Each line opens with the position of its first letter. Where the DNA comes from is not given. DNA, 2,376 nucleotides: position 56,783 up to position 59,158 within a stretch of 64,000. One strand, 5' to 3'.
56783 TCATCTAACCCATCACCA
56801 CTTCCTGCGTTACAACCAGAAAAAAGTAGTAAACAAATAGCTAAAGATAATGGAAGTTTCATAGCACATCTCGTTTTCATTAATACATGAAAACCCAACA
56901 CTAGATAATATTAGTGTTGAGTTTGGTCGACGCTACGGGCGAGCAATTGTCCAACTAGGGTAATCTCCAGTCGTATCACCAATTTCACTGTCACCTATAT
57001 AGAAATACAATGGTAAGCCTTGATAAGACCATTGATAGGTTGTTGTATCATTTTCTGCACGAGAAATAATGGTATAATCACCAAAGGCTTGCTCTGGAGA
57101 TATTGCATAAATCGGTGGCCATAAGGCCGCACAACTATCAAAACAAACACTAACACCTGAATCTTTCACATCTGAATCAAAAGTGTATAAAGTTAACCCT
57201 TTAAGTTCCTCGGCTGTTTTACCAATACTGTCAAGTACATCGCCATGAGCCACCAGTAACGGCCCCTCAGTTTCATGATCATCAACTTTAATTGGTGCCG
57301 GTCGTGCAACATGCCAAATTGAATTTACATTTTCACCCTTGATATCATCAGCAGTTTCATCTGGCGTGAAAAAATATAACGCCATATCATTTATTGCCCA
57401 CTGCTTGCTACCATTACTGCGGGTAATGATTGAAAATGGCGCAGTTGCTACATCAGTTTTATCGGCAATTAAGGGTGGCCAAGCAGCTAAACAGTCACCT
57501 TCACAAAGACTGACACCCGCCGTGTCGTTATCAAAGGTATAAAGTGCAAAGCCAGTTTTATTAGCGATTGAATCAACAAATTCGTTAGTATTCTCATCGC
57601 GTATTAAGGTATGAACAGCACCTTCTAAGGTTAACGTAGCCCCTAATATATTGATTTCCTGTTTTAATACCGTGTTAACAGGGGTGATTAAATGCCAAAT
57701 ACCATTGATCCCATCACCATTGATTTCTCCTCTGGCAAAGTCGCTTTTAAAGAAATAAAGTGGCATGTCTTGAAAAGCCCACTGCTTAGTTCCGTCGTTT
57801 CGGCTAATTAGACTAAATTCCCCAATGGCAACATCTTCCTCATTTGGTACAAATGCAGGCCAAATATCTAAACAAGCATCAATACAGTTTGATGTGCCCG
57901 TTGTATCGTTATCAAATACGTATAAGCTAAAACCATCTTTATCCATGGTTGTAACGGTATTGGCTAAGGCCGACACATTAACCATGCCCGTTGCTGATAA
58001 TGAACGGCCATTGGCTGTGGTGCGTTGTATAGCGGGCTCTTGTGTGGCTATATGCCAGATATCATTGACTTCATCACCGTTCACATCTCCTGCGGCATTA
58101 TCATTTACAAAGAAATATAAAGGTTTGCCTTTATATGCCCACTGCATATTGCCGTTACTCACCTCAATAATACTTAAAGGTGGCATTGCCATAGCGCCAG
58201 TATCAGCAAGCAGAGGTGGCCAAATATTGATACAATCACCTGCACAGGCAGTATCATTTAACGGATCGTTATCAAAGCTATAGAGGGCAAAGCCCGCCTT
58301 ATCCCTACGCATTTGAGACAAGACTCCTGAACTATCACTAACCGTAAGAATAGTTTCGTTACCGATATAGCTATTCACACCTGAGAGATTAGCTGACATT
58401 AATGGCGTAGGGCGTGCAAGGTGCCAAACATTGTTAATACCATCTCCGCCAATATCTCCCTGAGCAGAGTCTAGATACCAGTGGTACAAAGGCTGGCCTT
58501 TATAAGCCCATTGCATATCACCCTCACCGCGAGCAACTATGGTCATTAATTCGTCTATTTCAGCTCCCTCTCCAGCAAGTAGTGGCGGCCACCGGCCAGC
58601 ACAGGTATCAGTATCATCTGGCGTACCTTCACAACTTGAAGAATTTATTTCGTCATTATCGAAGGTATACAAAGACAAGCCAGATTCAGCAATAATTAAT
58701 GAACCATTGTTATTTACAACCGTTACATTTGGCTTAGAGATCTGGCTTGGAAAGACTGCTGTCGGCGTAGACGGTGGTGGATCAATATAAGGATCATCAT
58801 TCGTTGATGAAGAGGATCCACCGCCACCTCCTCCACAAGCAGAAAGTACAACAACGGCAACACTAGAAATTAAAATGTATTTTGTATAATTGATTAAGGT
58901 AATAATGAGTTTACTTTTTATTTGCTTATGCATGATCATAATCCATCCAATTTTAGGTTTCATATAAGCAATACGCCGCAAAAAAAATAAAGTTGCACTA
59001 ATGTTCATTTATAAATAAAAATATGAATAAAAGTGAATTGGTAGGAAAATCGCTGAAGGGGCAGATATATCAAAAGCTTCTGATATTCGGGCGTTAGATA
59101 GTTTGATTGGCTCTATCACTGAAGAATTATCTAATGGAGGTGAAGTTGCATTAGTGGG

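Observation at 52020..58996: Cargo is a co-directional six-gene envelope cluster with its own ECF sigma/anti-sigma pair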

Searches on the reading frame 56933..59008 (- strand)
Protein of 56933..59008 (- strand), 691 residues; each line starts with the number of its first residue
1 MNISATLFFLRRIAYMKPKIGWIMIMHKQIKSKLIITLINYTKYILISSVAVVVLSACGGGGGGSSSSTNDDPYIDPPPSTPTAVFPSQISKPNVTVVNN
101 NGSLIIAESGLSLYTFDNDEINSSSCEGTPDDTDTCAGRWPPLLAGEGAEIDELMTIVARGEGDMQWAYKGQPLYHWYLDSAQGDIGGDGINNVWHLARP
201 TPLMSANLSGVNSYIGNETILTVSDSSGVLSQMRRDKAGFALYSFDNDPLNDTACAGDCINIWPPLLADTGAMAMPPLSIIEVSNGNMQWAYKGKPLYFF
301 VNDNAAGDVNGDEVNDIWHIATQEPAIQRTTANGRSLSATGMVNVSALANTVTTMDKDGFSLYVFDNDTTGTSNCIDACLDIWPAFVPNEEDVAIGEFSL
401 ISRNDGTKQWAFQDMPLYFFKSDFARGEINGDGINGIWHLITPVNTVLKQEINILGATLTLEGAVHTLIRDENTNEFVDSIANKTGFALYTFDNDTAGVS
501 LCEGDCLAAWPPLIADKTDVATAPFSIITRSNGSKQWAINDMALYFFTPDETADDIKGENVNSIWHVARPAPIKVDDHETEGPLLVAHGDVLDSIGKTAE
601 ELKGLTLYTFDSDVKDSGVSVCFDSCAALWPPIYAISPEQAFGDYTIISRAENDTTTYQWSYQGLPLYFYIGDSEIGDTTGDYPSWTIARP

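Call 3: search_protein_families(library=pfam, proteins=[window:56933-59008:-], max_evalue=0.01)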
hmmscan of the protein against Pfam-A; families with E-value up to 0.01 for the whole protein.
window:56933-59008:- (691 aa): 2 families
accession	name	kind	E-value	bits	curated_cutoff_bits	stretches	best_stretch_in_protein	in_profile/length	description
PF03640.20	Lipoprotein_15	-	2.4e-101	331.5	24.4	10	280-321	2-46/47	Secreted repeat of unknown function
PF06110.17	TXD17-like_Trx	-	0.00061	19.9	23.1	0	480-537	14-72/119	Thioredoxin domain-containing protein 17-like, thioredoxin domain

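Call 4: search_protein_families(library=ncbifam, proteins=[window:56933-59008:-], max_evalue=0.01)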
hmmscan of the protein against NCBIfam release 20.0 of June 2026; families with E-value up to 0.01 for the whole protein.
window:56933-59008:- (691 aa): 2 families
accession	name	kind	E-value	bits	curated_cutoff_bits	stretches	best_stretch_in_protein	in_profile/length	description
NF040526.1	SCO0930_lipo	equivalog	8.2e-85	284.7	275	3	220-444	72-305/311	SCO0930 family lipoprotein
NF033865.1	fusolisin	equivalog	0.00044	18.4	999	1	42-138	8-102/1006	fusolisin family autotransporter serine protease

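Call 22: search_solved_structures(query=window:56933-59008:-, max_evalue=0.01, show_alignments=1)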
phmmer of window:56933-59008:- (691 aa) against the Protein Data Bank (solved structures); distinct sequences matched with E-value up to 0.01: 0.

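Call 57: find_homologous_proteins(query=window:56933-58963:-, max_evalue=1e-10)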
Query window:56933-58963:- (676 aa): 447 proteins with E <= 1e-10 among 8000 candidates; the best 120 are listed.
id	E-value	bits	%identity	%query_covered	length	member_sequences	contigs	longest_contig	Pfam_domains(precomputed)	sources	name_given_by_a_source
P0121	0.0e+0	1486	94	100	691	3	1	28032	PF03640.21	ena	-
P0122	0.0e+0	1191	75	99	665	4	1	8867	PF03640.21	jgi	-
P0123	0.0e+0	1153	72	99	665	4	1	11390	PF03640.21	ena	-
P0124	0.0e+0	1132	71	99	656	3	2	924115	PF03640.21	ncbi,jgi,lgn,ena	-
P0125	0.0e+0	1063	67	98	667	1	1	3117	PF03640.21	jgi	-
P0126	0.0e+0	1034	68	96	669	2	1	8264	PF03640.21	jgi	-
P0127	0.0e+0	1032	66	97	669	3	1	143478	PF03640.21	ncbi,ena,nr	ncbi:MAG: hypothetical protein HRT52_05810 [Colwellia sp.]|nr:hypothetical protein [Colwellia sp.]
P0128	0.0e+0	1030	68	95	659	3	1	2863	PF03640.21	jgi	-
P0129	0.0e+0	1028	66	96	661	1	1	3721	PF03640.21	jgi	-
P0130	0.0e+0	1023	67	96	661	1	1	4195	PF03640.21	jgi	-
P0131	0.0e+0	1019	63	99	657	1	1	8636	PF03640.21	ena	-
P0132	1.4e-294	997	64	96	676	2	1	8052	PF03640.21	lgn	-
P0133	3.6e-294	995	64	99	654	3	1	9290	PF03640.21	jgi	-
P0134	1.1e-293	994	62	99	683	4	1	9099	PF03640.21,PF11763.14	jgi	-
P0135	2.3e-293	993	65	94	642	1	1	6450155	PF03640.21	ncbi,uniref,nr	ncbi:hypothetical protein [Thalassomonas haliotis]|uniref:Lipoprotein n=1 Tax=Thalassomonas haliotis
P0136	3.4e-292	989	66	93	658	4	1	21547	PF03640.21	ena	-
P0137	8.6e-292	988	63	99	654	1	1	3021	PF03640.21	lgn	-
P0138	9.5e-288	974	64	97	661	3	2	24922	PF03640.21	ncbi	-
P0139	7.0e-287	971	63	98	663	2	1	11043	PF03640.21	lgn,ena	-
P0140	2.4e-285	966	63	96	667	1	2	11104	PF03640.21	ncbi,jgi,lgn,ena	-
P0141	1.4e-284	964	61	99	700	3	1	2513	PF03640.21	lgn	-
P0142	2.5e-283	960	63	96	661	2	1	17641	PF03640.21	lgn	-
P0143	3.5e-282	956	60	97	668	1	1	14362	PF03640.21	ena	-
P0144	8.1e-282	955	64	94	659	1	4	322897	PF03640.21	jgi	-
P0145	1.0e-281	954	62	97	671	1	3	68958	PF03640.21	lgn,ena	-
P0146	1.7e-278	944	63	96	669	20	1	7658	PF03640.21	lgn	-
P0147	3.9e-278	942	63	96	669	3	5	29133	PF03640.21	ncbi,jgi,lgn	ncbi:MAG: putative lipoprotein with Yx(FWY)xxD motif [Colwellia sp.]|jgi:predicted lipoprotein with 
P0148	7.3e-275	932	61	96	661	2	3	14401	PF03640.21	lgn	-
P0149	1.9e-273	927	62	96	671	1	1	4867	PF03640.21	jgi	-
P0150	1.1e-271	921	60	98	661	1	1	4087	PF03640.21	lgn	-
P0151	2.8e-270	917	61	96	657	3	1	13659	PF03640.21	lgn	-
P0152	2.0e-268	910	60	96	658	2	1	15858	PF03640.21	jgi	-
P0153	5.6e-268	909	62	93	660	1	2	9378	PF03640.21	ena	-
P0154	6.5e-268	909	62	93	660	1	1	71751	PF03640.21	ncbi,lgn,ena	-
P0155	7.3e-268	909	62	93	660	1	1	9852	PF03640.21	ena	-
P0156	3.3e-267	906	62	93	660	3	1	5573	PF03640.21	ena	-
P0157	1.8e-264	897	59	98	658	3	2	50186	PF03640.21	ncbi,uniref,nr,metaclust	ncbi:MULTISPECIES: hypothetical protein [Colwellia]|uniref:Lipoprotein n=1 Tax=Colwellia marinimania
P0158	2.3e-263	894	60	96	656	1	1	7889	PF03640.21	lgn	-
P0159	4.3e-262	889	57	99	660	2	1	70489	PF03640.21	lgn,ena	-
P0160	2.3e-259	880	59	96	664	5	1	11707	PF03640.21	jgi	-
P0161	1.7e-256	871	57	96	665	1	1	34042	PF03640.21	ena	-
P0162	1.6e-246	838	57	96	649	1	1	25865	PF03640.21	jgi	jgi:predicted lipoprotein with Yx(FWY)xxD motif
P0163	1.3e-241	822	58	88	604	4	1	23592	PF03640.21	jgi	-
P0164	2.5e-229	781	47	96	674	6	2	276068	PF03640.21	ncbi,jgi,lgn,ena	-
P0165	9.9e-228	776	46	96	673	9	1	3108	PF03640.21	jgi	-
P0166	2.0e-205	702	51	90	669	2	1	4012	PF03640.21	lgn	-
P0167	7.7e-205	700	51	90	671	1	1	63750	PF03640.21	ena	-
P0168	8.2e-205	700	52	90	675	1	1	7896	PF03640.21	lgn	-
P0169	8.5e-205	700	52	90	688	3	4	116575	PF03640.21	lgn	-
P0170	3.6e-203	695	52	90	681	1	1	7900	PF03640.21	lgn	-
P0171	6.3e-202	691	48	97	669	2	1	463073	PF03640.21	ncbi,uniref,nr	ncbi:hypothetical protein [Thalassotalea sp. G2M2-11]|uniref:hypothetical protein n=1 Tax=Thalassota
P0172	5.1e-201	688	49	94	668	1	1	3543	PF03640.21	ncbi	-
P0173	2.4e-200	685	49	94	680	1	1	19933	PF03640.21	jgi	jgi:predicted lipoprotein with Yx(FWY)xxD motif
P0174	3.4e-200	685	49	96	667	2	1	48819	PF03640.21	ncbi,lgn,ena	-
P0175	1.9e-198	679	48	96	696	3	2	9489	PF03640.21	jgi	jgi:predicted lipoprotein with Yx(FWY)xxD motif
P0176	1.9e-198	679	50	90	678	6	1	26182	PF03640.21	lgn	-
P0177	3.1e-198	678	49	96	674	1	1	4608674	PF03640.21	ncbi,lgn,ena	-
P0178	9.3e-198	677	49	96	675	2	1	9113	PF03640.21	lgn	-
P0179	2.0e-197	676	47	96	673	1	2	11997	PF03640.21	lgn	-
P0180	2.6e-197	675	48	96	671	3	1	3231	PF03640.21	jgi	jgi:predicted lipoprotein with Yx(FWY)xxD motif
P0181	5.6e-197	674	50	90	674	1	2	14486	PF03640.21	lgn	-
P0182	5.1e-196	671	48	96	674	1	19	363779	PF03640.21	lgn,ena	-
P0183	9.1e-196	670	50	90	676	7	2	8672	PF03640.21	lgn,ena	-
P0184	4.6e-195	668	48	94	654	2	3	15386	PF03640.21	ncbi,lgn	-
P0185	1.4e-194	666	48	96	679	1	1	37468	PF03640.21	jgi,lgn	jgi:predicted lipoprotein with Yx(FWY)xxD motif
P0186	1.9e-191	656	48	96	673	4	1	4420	PF03640.21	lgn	-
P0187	5.9e-191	654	46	96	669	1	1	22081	PF03640.21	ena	-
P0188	5.9e-191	654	49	90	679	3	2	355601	PF03640.21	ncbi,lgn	ncbi:MAG: hypothetical protein Alis3KO_15820 [Aliiglaciecola sp.]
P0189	1.2e-190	653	48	97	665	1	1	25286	PF03640.21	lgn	-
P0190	1.5e-189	650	46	96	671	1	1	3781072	PF03640.21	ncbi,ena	-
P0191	2.2e-189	649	47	96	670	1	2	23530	PF03640.21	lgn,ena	-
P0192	2.4e-189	649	47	97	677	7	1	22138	PF03640.21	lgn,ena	-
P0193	3.9e-188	645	47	98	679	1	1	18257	PF03640.21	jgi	jgi:predicted lipoprotein with Yx(FWY)xxD motif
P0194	5.2e-188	645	48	90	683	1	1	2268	PF03640.21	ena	-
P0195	1.9e-187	643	47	96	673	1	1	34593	PF03640.21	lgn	-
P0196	6.9e-187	641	47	96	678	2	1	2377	PF03640.21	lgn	-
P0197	2.2e-186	639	48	89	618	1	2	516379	PF03640.21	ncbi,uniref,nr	ncbi:hypothetical protein [Bowmanella dokdonensis]|uniref:Lipoprotein n=1 Tax=Bowmanella dokdonensis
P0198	1.1e-178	614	48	95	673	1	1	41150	PF03640.21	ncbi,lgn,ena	-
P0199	3.1e-178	612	45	97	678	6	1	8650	PF03640.21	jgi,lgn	-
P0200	7.5e-178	611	46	95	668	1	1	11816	PF03640.21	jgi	-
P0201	2.3e-177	609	43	96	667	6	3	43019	PF03640.21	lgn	-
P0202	2.8e-177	609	44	96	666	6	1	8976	PF03640.21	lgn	-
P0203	2.0e-175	603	46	90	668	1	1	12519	PF03640.21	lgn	-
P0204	2.1e-173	596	44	96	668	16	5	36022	PF03640.21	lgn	-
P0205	2.7e-171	589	44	70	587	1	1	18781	PF03640.21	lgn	-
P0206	2.6e-170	586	45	70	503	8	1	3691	PF03640.21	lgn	-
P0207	5.4e-170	585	44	95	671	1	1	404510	PF03640.21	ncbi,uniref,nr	ncbi:hypothetical protein [Alteromonas oceanisediminis]|uniref:hypothetical protein n=1 Tax=Alteromo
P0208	4.8e-163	562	44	95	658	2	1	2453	PF03640.21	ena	-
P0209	2.2e-162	560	62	58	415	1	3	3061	PF03640.21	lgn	-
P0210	1.1e-161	558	58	62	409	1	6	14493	PF03640.21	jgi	-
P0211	1.0e-159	551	59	60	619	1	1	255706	PF03640.21,PF13442.12,PF00034.27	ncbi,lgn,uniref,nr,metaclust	ncbi:hypothetical protein [Thalassotalea sp. ND16A]|uniref:hypothetical protein n=1 Tax=Thalassotale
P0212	2.6e-158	546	42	96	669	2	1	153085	PF03640.21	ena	-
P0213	2.6e-158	546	42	99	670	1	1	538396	PF03640.21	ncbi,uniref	ncbi:hypothetical protein [Glaciecola sp. 1036]|uniref:hypothetical protein n=1 Tax=Alteromonadaceae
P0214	5.8e-158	545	42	94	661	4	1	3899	PF03640.21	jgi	jgi:predicted lipoprotein with Yx(FWY)xxD motif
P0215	5.8e-158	545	43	95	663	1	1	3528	PF03640.21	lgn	-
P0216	2.0e-154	534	43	88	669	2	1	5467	PF03640.21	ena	-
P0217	2.3e-152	527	41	94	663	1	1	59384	PF03640.21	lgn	-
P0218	3.3e-151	523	58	61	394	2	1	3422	PF03640.21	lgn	-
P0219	1.5e-147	511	43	90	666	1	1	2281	PF03640.21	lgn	-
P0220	8.1e-147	508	45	70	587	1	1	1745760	PF03640.21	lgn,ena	-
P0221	4.8e-146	506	36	96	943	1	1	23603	PF03640.21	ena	-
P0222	1.4e-143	498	57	54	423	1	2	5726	PF03640.21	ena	-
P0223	3.3e-143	497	53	61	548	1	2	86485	PF03640.21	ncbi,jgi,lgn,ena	-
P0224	1.0e-142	495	45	70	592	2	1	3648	PF03640.21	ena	-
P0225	6.6e-141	489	44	79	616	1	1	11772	PF03640.21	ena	-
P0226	2.3e-139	484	41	67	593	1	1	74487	PF03640.21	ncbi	-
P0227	3.8e-139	483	53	59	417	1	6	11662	PF03640.21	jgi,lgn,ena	-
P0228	1.1e-138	482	45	70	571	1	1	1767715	PF03640.21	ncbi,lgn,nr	ncbi:MAG: hypothetical protein EOO52_04980 [Gammaproteobacteria bacterium]|nr:MAG: hypothetical prot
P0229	9.6e-138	479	41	67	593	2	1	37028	PF03640.21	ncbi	-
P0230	2.5e-136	474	56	53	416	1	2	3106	PF03640.21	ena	-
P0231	7.3e-136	472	38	67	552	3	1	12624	PF03640.21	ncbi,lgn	ncbi:MAG: hypothetical protein AAFX44_19955 [Pseudomonadota bacterium]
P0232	2.9e-135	470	39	67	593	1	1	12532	PF03640.21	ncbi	-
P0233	4.4e-133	463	46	70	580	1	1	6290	PF03640.21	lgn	-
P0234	4.4e-132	460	39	73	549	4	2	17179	PF03640.21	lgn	-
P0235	2.9e-131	457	46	70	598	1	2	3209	PF03640.21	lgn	-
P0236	8.9e-131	455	56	53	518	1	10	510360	PF03640.21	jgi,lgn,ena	-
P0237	6.6e-130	453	43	71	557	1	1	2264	PF03640.21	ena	-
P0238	8.6e-130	452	46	70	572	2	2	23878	PF03640.21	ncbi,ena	-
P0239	1.6e-129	451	44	73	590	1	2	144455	PF06110.18,PF03640.21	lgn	-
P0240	1.7e-129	451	43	69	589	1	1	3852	PF03640.21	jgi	-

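Call 71: predict_structure(alignment_id=A4)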
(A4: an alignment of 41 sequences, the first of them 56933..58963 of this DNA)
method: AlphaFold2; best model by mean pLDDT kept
length: 676 residues; sequences in the alignment: 41
mean_pLDDT: 87.8   pTM: 0.64
mean pLDDT of the five models: 87.8, 86.8, 86.7, 86.3, 85.8
residues with pLDDT >= 90: 462; 70-90: 150; 50-70: 22; < 50: 42
segments of 3 or more residues with pLDDT < 50: 1-20, 40-58
pLDDT, mean of each block of 10 residues (from residue 1): 36 40 51 52 39 46 76 96 93 96 94 91 96 94 93 96 92 94 96 87 96 94 97 95 96 93 93 96 96 88 95 90 96 87 97 93 94 92 92 93 97 94 88 87 88 88 86 93 92 94 83 90 94 83 90 92 92 92 93 94 89 94 91 89 94 95 89 94
secondary structure, 60 per line:
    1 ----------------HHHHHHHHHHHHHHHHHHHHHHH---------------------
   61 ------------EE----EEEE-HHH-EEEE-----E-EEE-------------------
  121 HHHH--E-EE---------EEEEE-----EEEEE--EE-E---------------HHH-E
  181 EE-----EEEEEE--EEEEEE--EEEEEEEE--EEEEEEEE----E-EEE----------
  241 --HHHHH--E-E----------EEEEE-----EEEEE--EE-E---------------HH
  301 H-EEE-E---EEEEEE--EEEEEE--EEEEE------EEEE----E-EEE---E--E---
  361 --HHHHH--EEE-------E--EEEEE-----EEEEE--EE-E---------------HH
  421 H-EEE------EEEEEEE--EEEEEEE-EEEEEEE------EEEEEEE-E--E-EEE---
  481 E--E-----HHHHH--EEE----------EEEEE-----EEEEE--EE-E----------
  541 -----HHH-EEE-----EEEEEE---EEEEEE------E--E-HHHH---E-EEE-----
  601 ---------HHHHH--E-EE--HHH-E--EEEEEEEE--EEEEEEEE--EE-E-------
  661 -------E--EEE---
elements in order: H17-39 E79-82 E88-91 E99-101 H121-124 E140-144 E150-154 E180-182 E188-193 E196-201 E204-211 E214-221 E228-230 H243-247 E263-267 E273-277 E303-305 E311-316 E319-324 E327-331 E338-341 E348-350 H363-367 E370-372 E383-387 E393-397 E423-425 E432-438 E441-447 E449-455 E462-468 E475-477 H490-494 E497-499 E510-514 E520-524 E550-552 E558-563 E567-572 H584-587 E593-595 H610-614 E630-637 E640-647 E671-673

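Call 73: fold_search(model_id=the predicted structure, library=pdb)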
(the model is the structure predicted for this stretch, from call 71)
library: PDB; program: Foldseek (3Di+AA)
matches with E <= 10: 226; with E <= 0.001: 0
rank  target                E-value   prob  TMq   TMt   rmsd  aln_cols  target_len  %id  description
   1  9e5c_5c               2.2e-02  0.06  0.08  0.06  26.5       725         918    9  Cryo-EM structure of 96 nm repeat of microtubule doublet from T. brucei flagellum (released 2025-03-12)
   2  9a7d_A                6.0e-02  0.08  0.07  0.09  20.5       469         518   10  Integrative model of YRVJ-YACD by crosslinking MS and deep learning (released 2024-09-18)
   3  3b69                  9.4e-02  0.04  0.10  0.10  24.9       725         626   10  T cruzi Trans-sialidase complex with benzoylated NANA derivative (released 2008-05-13)
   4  5oik_Z                1.2e-01  0.06  0.08  0.10  27.4       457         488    8  Structure of an RNA polymerase II-DSIF transcription elongation complex (released 2017-09-13)
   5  6fay                  1.3e-01  0.02  0.07  0.05  29.9       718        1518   10  Teneurin3 monomer (released 2018-03-28)
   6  9vvr_S                2.0e-01  0.02  0.09  0.08  37.6       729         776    9  Structure of the bacteriophage E1004 tail (released 2025-11-12)
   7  3opz_A                2.5e-01  0.03  0.10  0.10  24.2       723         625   10  Crystal structure of trans-sialidase in complex with the Fab fragment of a neutralizing monoclonal IgG antibody (released 2011-11-09)
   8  9e2u_G                2.5e-01  0.03  0.11  0.10  22.0       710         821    8  Crystal structure of DDB1-CRBN-ALV1 complex bound to triple ZnF of Helios (IKZF2 ZF1-3) (released 2025-09-03)
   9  6vg1_B                2.6e-01  0.01  0.06  0.06  45.7       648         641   10  xenopus protocadherin 8.1 EC1-6 (released 2020-03-11)
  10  4uj6                  2.7e-01  0.02  0.07  0.07  23.9       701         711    9  Structure of surface layer protein SbsC, domains 1-6 (released 2016-04-27)
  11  8xcj_F                3.0e-01  0.01  0.06  0.08  33.6       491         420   10  Open State of central tail fiber of bacteriophage lambda upon binding to LamB (gpJ713-LamB complex) (released 2024-05-01)
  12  8d82_A                3.2e-01  0.01  0.06  0.07  31.9       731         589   10  Cryo-EM structure of human IL-6 signaling complex in detergent: model containing full extracellular domains (released 2023-03-29)
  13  8fo9_F                4.1e-01  0.04  0.10  0.05  19.0       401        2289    8  Cryo-EM structure of Rab29-LRRK2 complex in the LRRK2 tetramer state (released 2024-01-03)
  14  7fbi_A                4.7e-01  0.01  0.05  0.06  45.3       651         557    9  Cryo-EM structure of EBV gB in complex with nAbs 3A3 and 3A5 (released 2022-07-13)
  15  8rke_C                5.8e-01  0.01  0.06  0.10  18.5       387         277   10  Crystal structure of the complete N-terminal region of human ZP2 (hZP2-N1N2N3) (released 2024-03-13)
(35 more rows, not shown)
